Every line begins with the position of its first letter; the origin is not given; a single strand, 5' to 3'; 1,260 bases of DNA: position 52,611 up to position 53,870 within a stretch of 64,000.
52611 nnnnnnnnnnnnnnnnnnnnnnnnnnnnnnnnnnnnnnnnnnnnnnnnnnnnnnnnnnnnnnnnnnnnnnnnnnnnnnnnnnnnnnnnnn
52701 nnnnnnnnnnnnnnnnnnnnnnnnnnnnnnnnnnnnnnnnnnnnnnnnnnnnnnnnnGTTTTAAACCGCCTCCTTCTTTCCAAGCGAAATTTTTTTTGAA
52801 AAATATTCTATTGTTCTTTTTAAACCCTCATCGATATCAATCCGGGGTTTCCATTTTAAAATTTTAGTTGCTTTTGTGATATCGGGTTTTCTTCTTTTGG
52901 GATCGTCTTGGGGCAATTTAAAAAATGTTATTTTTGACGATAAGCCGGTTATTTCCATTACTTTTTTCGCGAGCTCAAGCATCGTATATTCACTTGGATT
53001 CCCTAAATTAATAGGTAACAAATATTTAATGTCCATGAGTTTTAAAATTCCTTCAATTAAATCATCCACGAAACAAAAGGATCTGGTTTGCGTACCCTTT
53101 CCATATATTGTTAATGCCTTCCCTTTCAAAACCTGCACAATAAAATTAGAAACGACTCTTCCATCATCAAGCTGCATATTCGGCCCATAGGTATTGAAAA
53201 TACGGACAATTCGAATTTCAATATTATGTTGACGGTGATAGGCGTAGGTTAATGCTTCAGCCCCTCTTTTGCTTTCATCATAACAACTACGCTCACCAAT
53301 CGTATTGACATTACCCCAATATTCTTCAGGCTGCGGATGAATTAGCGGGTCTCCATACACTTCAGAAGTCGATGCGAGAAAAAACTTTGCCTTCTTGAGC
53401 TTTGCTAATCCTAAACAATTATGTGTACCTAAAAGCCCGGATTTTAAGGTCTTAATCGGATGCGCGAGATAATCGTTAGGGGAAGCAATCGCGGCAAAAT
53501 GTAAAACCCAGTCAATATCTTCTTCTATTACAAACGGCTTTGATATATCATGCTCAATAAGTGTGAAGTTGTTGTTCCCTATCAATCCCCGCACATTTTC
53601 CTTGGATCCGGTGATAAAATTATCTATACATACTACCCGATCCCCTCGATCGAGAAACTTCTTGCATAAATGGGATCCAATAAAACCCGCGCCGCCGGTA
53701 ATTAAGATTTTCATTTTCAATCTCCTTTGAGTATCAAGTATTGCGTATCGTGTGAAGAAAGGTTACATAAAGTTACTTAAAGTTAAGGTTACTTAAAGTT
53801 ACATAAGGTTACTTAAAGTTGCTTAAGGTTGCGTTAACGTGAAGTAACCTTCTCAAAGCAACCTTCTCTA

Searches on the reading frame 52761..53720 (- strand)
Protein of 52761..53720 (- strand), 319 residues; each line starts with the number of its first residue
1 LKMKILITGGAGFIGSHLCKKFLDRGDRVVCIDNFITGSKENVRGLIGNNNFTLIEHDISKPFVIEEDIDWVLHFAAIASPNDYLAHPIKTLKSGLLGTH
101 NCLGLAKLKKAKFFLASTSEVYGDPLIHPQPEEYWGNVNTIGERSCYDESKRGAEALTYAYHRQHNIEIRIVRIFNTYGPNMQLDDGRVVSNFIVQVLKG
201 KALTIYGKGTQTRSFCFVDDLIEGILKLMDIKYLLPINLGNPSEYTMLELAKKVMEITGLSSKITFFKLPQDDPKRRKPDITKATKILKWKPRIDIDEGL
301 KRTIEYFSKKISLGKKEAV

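Call 7: search_protein_families(library=pfam, proteins=[window:52761-53720:-], max_evalue=0.001)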
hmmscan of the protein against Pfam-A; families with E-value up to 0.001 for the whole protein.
window:52761-53720:- (319 aa): 6 families
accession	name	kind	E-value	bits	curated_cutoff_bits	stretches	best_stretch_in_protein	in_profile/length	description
PF01370.27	Epimerase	-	1.6e-48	165.6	20.9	1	5-230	1-226/240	NAD dependent epimerase/dehydratase family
PF16363.11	GDP_Man_Dehyd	-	3.4e-48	165.2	27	1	6-303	1-332/332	GDP-mannose 4,6 dehydratase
PF07993.18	NAD_binding_4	-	9.4e-10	38.5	20.1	1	47-218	70-251/258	Male sterility protein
PF01073.25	3Beta_HSD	-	1.4e-09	37.8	22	1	6-221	1-221/280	3-beta hydroxysteroid dehydrogenase/isomerase family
PF02719.21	Polysacc_synt_2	-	1.5e-07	31.4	20.2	0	5-112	1-121/293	Polysaccharide biosynthesis protein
PF04321.23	RmlD_sub_bind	-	2.4e-05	24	27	1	3-182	1-159/287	RmlD substrate binding domain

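Call 50: search_protein_families(library=ncbifam, proteins=[window:52761-53720:-], max_evalue=0.001)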
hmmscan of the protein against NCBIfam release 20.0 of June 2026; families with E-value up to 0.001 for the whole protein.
window:52761-53720:- (319 aa): 25 families
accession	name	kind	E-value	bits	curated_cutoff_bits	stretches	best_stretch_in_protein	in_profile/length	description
TIGR01181.1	dTDP_gluc_dehyt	equivalog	5.1e-43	147.4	365.1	1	4-310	1-314/321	dTDP-glucose 4,6-dehydratase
TIGR01179.1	galE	equivalog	9.6e-34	116.7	262.3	1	4-306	1-324/332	UDP-glucose 4-epimerase GalE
TIGR04180.1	EDH_00030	hypoth_equivalog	3.3e-33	115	475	1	5-293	1-295/297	NAD-dependent 4,6-dehydratase LegB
NF008872.0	PRK11908.1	equivalog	2.7e-32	112.1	294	1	3-312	2-340/349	bifunctional UDP-4-keto-pentose/UDP-xylose synthase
NF005998.1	PRK08125.1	equivalog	1.7e-28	99.4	777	1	2-307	315-649/649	bifunctional UDP-4-amino-4-deoxy-L-arabinose formyltransferase/UDP-glucuronic acid oxidase ArnA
NF011728.1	PRK15181.1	equivalog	3.6e-25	88.7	760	1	4-224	17-244/348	Vi polysaccharide biosynthesis UDP-N-acetylglucosaminuronic acid C-4 epimerase TviC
NF007490.0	PRK10084.1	subfamily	4.5e-25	88.4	649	1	3-308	1-335/361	dTDP-glucose 4,6-dehydratase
TIGR02197.1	heptose_epim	equivalog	4.5e-23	81.9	274.6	1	5-307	1-313/316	ADP-glyceromanno-heptose 6-epimerase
NF007582.0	PRK10217.1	equivalog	2e-20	73.2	698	1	4-307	3-331/355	dTDP-glucose 4,6-dehydratase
NF007956.0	PRK10675.1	subfamily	1e-19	70.9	394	1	3-310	1-332/338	UDP-glucose 4-epimerase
NF047922.1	GDPFucSynFcl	equivalog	2.8e-18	66.4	500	1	146-310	133-304/308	GDP-L-fucose synthase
TIGR02622.1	CDP_4_6_dhtase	equivalog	1.2e-13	51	278.45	1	3-314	5-337/352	CDP-glucose 4,6-dehydratase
NF041015.1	UDPsulfquin_syn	equivalog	1.1e-11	44.4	575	2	187-230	236-279/384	UDP-sulfoquinovose synthase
NF043036.1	ErythonDh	equivalog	2.9e-10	39.8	325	1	3-174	1-176/321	D-erythronate dehydrogenase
NF047837.1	UDPAcbARedWbcJ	equivalog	3.9e-09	35.9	500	1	146-234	102-189/372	UDP-2-acetamido-2,6-beta-L-arabino-hexul-4-ose reductase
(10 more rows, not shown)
